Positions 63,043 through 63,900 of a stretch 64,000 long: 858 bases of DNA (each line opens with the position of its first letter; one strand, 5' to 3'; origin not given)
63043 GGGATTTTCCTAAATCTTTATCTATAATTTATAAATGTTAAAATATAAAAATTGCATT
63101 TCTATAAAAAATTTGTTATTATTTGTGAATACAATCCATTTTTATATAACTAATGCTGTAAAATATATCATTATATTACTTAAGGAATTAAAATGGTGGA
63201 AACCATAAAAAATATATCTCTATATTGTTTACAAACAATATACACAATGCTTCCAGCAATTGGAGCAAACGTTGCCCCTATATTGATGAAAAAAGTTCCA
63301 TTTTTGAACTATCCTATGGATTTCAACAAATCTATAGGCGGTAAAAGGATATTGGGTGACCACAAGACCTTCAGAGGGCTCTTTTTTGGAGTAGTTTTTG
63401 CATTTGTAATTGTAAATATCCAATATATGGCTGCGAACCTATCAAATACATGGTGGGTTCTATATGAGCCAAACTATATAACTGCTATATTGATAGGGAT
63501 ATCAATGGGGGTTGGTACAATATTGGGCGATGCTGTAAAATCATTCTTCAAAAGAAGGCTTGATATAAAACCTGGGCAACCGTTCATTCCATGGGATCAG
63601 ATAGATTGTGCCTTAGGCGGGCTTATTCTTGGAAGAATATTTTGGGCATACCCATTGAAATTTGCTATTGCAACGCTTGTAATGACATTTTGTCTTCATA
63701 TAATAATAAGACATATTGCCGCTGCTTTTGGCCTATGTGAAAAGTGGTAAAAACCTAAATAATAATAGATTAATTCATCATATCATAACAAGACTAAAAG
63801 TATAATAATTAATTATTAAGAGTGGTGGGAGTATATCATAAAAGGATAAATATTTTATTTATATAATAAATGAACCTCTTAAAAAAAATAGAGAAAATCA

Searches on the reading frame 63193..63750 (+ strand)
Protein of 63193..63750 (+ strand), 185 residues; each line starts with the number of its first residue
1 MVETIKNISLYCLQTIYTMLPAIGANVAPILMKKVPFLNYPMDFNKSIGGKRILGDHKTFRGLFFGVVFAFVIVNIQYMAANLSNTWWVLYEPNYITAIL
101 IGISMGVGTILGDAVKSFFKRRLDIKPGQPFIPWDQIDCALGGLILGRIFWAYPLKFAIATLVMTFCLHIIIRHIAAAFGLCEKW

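Call 40: find_encoding_contigs(protein=window:63193-63750:+, flank=10000, max_places=6)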
Protein window:63193-63750:+ (185 aa): 1 contig read that carries it; 1 place shown.
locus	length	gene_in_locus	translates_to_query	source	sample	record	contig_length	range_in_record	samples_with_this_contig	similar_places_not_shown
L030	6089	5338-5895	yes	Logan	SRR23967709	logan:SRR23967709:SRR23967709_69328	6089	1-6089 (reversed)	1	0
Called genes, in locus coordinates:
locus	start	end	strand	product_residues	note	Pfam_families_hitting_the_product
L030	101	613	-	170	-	PF19671:DUF6174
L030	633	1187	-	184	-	PF19671:DUF6174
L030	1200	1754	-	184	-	PF19671:DUF6174 (weak)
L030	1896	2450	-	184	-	PF19671:DUF6174 (faint)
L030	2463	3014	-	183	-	PF19671:DUF6174 (weak)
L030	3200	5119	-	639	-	PF02086:MethyltransfD12, PF03602:Cons_hypoth95 (faint)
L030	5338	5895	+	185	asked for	PF01864:CarS-like, PF01148:CTP_transf_1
